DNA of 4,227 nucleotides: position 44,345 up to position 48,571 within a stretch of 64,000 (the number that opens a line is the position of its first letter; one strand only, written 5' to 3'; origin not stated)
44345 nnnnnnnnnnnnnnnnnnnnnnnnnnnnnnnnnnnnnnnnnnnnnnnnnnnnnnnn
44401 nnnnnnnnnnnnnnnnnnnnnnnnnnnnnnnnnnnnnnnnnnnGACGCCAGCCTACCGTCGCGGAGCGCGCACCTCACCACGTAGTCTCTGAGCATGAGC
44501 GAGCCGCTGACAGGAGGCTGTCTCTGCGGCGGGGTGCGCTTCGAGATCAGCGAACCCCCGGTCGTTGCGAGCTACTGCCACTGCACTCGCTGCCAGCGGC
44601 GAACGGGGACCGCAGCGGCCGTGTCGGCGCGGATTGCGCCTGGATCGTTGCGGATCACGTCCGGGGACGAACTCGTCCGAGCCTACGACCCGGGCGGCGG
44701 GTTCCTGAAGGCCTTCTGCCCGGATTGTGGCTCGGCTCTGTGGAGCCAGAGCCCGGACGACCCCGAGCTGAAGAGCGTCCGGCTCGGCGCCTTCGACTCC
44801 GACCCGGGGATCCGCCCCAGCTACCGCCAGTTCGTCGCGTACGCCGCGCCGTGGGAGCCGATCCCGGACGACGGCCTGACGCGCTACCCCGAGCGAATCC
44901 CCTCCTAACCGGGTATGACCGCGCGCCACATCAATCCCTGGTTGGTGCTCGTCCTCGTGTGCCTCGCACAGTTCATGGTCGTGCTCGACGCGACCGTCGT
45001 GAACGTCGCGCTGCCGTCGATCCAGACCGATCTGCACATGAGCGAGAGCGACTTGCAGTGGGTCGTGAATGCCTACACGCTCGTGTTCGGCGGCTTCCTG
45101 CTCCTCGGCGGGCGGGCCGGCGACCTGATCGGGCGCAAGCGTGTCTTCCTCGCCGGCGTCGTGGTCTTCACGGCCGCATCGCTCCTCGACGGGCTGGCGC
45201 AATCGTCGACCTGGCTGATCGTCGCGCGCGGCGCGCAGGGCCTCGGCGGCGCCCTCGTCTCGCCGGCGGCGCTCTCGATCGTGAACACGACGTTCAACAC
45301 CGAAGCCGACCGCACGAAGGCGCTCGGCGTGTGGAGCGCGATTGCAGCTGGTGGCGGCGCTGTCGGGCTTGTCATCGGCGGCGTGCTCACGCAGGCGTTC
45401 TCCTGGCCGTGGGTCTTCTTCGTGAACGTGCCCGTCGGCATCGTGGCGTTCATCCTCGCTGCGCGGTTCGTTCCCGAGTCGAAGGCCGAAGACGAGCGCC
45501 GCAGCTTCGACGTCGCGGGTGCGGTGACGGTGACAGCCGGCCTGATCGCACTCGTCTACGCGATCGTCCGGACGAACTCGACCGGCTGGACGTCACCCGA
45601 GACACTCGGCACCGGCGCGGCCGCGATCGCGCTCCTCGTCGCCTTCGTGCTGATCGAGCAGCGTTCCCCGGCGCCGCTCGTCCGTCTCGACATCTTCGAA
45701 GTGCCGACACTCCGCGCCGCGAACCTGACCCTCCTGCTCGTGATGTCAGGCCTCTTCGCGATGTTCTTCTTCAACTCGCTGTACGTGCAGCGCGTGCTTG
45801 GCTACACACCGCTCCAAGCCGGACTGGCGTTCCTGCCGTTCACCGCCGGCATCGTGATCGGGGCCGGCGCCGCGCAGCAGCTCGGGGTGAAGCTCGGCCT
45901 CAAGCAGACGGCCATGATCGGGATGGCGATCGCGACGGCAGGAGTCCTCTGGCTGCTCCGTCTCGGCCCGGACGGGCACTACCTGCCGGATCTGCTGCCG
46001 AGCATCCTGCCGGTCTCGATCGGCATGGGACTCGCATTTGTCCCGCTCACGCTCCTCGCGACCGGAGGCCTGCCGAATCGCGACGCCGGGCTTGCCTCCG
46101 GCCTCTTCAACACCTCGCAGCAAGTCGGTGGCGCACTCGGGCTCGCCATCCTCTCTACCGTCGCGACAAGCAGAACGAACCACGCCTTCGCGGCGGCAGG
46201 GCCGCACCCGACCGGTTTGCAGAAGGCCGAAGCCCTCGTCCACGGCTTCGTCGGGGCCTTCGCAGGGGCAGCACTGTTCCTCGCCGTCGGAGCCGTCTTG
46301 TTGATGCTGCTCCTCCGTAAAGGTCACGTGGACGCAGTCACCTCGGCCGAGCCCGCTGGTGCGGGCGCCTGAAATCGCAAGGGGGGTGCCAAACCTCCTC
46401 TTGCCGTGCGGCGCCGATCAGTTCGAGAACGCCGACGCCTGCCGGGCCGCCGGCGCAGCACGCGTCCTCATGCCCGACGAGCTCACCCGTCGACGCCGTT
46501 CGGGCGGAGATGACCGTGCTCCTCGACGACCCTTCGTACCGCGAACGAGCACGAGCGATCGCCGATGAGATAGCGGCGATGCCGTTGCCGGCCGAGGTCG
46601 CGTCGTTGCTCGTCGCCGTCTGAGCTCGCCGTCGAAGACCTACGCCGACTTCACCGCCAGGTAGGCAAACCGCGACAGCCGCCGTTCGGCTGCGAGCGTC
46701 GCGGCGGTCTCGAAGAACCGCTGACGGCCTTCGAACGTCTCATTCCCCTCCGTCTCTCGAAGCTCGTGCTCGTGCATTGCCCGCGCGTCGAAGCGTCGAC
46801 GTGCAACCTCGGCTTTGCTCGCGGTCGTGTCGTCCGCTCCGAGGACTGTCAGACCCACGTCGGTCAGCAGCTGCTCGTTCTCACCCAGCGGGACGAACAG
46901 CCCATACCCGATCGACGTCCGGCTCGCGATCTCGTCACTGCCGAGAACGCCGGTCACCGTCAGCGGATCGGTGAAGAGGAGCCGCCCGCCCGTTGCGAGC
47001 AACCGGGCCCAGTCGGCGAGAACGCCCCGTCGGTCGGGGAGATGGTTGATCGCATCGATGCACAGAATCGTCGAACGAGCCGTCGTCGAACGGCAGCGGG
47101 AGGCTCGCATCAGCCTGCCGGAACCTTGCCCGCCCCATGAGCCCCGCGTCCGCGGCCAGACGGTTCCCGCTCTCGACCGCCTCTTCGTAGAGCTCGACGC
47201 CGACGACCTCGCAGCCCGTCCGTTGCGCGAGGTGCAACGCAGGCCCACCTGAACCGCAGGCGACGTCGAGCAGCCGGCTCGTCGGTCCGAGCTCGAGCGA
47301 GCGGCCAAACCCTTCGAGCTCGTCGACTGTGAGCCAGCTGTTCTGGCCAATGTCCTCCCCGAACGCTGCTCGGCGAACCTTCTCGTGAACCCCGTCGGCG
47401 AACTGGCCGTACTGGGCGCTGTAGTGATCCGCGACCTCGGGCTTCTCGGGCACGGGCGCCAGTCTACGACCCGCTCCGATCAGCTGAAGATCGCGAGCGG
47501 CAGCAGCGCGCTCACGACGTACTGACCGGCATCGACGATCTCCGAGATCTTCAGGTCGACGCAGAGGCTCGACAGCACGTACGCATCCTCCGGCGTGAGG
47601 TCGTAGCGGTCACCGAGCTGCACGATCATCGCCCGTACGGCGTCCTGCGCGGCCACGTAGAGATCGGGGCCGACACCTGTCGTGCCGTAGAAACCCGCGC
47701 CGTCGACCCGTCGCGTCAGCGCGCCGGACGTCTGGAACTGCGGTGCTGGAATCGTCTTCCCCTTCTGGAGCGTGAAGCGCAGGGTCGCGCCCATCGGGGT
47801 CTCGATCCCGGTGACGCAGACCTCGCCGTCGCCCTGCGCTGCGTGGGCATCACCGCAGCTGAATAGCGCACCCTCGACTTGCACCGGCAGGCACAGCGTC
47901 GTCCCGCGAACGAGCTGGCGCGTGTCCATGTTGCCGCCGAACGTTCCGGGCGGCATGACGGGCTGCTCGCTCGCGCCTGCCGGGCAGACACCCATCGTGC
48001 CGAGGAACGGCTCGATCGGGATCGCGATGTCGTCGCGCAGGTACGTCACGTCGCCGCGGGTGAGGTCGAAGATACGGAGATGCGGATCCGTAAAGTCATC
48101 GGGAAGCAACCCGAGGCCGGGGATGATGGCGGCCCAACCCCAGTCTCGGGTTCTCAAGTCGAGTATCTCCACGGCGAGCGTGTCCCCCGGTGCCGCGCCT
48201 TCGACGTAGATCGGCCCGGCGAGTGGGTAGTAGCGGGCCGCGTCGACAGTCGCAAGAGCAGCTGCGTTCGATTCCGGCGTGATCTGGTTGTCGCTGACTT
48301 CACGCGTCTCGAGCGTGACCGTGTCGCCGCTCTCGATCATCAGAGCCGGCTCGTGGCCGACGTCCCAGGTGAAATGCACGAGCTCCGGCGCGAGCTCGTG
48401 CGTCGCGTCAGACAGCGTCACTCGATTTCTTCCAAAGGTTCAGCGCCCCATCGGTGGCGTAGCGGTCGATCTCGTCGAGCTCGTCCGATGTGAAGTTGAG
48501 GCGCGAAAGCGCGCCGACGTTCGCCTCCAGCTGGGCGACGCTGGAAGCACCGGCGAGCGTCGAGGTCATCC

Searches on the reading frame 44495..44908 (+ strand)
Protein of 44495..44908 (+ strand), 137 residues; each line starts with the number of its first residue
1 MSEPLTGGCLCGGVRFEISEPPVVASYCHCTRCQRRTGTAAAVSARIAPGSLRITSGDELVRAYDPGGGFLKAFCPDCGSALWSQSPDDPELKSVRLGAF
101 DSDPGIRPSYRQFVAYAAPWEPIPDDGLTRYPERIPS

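Call 56: search_protein_families(library=pfam, proteins=[window:44495-44908:+], max_evalue=0.001)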
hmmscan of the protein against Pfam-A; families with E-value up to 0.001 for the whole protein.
window:44495-44908:+ (137 aa): 1 family
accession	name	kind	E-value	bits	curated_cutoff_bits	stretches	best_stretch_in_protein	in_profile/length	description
PF04828.22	GFA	-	2e-26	92.8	24.3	1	5-114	2-113/115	Glutathione-dependent formaldehyde-activating enzyme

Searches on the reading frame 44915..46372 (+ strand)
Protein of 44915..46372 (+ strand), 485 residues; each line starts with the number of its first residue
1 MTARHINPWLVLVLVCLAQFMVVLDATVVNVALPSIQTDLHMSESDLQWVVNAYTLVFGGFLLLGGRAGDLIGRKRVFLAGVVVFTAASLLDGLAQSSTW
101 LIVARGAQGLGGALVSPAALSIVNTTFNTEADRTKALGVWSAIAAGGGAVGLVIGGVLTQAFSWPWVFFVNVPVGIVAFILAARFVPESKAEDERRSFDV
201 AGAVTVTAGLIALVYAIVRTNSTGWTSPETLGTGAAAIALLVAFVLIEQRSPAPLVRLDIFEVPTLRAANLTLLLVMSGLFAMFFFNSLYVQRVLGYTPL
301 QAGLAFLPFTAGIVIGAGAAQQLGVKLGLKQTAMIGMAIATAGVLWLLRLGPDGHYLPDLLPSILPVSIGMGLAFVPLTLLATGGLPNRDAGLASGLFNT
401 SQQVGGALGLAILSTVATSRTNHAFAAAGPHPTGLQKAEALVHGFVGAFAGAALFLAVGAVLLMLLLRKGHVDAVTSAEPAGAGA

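Call 36: search_protein_families(library=pfam, proteins=[window:44915-46372:+], max_evalue=0.001)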
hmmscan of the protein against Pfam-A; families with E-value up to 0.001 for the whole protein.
window:44915-46372:+ (485 aa): 2 families
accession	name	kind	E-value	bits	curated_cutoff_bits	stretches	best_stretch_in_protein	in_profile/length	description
PF07690.21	MFS_1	-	5.6e-55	187.1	33.4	1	15-409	1-346/347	Major Facilitator Superfamily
PF00083.30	Sugar_tr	-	1.9e-07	30.8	22.3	1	15-190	5-195/452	Sugar (and other) transporter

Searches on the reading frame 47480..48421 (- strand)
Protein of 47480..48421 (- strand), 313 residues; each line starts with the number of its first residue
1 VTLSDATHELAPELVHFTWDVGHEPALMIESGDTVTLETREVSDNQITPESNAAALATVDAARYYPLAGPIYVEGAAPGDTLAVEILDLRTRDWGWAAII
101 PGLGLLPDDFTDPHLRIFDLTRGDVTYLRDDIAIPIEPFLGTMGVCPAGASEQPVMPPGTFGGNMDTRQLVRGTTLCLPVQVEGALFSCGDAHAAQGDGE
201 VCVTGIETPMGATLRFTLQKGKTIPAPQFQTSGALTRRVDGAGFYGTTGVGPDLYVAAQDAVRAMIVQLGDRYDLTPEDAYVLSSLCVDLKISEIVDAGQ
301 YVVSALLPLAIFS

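Call 36: search_protein_families(library=pfam, proteins=[window:47480-48421:-], max_evalue=0.001)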
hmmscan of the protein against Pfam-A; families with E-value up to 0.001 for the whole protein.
window:47480-48421:- (313 aa): 1 family
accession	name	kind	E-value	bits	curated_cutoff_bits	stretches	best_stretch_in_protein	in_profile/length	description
PF03069.20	FmdA_AmdA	-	2.5e-48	165.3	27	2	156-312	204-371/373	Acetamidase/Formamidase family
